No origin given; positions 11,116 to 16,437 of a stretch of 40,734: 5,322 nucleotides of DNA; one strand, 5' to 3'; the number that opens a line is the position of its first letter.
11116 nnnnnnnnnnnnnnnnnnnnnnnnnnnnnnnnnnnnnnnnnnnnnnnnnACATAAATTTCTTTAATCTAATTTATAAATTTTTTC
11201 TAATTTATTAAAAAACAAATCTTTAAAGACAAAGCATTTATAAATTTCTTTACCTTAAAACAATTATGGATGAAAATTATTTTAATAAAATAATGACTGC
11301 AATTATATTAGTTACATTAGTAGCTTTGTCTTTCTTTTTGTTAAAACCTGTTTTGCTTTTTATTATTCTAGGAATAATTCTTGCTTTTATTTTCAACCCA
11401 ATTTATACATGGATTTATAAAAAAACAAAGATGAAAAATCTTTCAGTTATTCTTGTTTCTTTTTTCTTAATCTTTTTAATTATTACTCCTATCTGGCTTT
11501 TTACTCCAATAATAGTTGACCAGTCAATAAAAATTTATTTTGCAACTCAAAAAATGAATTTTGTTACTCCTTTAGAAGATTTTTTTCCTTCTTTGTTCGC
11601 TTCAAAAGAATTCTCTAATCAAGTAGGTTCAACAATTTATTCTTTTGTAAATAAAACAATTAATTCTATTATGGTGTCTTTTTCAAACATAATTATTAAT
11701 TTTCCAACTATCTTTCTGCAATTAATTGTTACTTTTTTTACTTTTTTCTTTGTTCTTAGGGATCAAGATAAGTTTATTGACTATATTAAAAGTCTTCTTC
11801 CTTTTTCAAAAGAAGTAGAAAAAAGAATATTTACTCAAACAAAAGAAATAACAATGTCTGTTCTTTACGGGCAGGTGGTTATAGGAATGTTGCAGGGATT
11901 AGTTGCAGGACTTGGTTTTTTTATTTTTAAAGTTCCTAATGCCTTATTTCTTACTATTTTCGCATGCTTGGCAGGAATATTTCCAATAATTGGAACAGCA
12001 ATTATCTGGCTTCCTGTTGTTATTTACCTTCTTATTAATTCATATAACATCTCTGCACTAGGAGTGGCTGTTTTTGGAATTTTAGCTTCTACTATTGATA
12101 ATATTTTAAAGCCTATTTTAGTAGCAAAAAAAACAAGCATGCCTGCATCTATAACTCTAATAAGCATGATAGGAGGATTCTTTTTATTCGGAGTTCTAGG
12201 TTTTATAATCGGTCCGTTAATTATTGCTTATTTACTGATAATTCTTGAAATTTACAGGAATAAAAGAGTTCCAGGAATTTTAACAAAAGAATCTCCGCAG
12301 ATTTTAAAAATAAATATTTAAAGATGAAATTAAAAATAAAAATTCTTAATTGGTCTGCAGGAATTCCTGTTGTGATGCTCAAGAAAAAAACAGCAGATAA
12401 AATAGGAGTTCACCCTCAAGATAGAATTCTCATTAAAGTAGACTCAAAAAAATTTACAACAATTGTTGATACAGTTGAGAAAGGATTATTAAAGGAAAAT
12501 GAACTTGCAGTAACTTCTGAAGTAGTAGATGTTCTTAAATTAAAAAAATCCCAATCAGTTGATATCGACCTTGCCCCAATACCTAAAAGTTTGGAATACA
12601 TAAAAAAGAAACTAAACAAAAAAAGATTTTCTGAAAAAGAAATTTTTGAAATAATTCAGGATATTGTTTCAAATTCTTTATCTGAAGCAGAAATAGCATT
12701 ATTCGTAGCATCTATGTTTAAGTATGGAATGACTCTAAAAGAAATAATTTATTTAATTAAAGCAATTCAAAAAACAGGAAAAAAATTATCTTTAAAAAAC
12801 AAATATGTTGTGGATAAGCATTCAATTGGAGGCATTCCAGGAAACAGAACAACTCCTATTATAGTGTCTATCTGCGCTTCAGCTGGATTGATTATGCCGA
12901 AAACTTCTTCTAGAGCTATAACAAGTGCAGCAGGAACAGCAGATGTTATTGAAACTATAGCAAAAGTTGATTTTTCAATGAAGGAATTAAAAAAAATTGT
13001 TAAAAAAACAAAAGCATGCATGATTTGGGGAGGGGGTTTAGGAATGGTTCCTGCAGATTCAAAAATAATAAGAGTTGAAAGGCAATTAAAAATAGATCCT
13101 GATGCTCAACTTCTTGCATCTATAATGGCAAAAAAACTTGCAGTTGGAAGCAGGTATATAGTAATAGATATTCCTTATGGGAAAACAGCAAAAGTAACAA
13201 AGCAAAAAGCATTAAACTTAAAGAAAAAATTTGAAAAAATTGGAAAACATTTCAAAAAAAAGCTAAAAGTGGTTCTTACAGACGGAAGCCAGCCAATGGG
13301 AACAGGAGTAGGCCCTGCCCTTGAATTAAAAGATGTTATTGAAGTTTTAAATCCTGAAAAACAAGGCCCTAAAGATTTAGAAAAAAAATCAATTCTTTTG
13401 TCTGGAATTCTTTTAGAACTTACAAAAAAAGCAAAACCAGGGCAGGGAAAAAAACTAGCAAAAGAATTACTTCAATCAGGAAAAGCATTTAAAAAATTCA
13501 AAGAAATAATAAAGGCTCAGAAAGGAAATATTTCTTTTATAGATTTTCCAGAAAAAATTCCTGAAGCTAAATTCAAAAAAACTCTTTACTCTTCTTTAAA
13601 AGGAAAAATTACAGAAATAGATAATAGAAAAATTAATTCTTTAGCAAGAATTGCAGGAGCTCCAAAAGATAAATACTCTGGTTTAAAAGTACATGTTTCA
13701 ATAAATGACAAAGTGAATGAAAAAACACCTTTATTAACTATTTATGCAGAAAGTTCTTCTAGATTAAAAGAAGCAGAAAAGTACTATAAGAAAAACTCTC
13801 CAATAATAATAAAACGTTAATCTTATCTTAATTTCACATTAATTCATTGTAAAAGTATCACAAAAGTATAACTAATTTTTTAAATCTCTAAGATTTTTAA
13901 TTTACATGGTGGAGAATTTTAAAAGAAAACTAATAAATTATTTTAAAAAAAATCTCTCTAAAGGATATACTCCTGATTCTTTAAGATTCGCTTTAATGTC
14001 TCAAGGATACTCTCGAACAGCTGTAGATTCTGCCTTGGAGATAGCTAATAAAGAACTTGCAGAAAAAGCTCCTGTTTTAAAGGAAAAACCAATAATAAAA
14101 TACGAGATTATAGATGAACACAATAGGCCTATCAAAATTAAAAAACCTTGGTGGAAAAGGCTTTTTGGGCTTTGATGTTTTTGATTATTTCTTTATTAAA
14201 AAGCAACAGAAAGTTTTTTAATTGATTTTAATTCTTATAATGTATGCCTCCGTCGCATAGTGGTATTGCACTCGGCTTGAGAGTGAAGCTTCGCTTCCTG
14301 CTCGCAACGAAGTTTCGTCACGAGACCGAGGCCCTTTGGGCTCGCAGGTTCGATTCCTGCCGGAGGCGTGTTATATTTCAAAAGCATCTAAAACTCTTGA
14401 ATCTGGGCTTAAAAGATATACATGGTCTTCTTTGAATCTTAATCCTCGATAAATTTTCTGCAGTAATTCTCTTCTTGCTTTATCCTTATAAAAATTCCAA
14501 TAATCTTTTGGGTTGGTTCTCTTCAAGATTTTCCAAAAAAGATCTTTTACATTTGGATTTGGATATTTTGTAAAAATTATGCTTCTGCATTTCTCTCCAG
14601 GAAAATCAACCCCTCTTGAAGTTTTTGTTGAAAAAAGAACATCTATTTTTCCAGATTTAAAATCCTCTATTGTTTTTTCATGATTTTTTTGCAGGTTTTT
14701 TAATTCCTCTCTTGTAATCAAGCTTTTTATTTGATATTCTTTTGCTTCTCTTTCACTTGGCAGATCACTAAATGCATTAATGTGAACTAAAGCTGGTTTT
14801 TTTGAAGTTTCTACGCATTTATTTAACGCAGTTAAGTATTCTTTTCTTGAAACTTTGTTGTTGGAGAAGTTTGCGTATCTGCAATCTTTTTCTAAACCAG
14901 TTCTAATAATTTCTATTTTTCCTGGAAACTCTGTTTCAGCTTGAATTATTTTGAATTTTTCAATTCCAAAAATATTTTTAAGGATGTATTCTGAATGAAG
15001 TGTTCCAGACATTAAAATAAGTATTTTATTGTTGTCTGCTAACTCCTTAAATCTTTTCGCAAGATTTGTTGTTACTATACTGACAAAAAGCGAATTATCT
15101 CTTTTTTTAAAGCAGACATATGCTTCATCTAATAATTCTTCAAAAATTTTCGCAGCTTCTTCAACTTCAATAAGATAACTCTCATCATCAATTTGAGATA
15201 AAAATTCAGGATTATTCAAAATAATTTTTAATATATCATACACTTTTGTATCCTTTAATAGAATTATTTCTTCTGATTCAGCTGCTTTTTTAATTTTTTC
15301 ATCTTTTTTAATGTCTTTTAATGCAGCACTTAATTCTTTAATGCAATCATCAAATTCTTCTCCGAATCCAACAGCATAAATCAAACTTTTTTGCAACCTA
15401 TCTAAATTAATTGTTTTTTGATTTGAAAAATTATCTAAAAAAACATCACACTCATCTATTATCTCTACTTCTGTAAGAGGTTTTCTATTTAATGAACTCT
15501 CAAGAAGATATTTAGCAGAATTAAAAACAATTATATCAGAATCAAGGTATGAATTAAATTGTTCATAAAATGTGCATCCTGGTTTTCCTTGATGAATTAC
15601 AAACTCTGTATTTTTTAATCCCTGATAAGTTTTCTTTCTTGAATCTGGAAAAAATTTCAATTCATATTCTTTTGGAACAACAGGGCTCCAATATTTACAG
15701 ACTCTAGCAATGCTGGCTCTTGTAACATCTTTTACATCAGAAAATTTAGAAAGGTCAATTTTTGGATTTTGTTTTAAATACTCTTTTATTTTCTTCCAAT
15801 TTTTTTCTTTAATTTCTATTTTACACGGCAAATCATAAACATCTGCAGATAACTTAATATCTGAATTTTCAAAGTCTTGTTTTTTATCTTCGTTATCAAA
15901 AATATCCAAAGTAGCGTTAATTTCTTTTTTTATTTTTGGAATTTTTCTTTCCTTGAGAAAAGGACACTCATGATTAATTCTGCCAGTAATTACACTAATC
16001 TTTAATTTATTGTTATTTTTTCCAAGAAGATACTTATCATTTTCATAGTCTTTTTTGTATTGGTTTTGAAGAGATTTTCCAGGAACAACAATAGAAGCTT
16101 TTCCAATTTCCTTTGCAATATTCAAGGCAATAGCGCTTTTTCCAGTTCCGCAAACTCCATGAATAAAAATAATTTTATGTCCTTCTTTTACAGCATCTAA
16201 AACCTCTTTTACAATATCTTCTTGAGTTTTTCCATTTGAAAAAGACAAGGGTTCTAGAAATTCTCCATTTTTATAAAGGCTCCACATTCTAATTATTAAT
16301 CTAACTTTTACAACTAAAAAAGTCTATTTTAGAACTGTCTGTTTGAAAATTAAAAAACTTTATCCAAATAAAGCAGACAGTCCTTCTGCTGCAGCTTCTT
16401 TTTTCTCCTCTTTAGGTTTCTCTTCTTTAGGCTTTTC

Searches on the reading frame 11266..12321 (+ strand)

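Call 42: search_protein_families(library=pfam, proteins=[window:11266-12321:+], max_evalue=0.001)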
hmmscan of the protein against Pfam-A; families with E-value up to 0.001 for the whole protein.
window:11266-12321:+ (351 aa): 1 family
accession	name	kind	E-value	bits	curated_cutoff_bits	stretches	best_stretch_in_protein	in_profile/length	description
PF01594.21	AI-2E_transport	-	2.5e-47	162.1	34.3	1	13-330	6-326/327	AI-2E family transporter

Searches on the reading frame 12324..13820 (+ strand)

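Call 42: search_protein_families(library=pfam, proteins=[window:12324-13820:+], max_evalue=0.001)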
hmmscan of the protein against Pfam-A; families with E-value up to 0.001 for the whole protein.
window:12324-13820:+ (498 aa): 3 families
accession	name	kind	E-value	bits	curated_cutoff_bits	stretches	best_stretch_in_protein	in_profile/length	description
PF02885.22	Glycos_trans_3N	-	5e-12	45.8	26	1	91-152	2-63/63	Glycosyl transferase family, helical bundle domain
PF00591.27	Glycos_transf_3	-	1.6e-11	44.8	27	1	160-388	2-252/253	Glycosyl transferase family, a/b domain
PF07831.19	PYNP_C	-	7.3e-10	38.8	27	1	429-494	2-74/75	Pyrimidine nucleoside phosphorylase C-terminal domain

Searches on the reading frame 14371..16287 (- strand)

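Call 42: search_protein_families(library=pfam, proteins=[window:14371-16287:-], max_evalue=0.001)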
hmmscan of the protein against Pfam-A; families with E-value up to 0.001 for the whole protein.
window:14371-16287:- (638 aa): 7 families
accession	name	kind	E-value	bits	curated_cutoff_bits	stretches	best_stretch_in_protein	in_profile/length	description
PF13307.12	Helicase_C_2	-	1.4e-13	51.7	25.3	1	500-633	13-155/170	Helicase C-terminal domain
PF04851.21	ResIII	-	1.2e-07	32.2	22.5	1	20-179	6-158/164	Type III restriction enzyme, res subunit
PF09848.15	SLFN-g3_helicase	-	2.7e-05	24.1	24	1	38-96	2-46/354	Schlafen group 3, DNA/RNA helicase domain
PF00270.35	DEAD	-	3.5e-05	24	26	0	27-86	5-70/167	DEAD/DEAH box helicase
PF00271.37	Helicase_C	-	5.8e-05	23.8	23.5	0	532-576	50-93/110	Helicase conserved C-terminal domain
PF13191.12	AAA_16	-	7e-05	23.8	32.6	1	24-75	10-63/167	AAA ATPase domain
PF06068.19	TIP49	-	0.00073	19.3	23.8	0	25-64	38-77/347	TIP49 P-loop domain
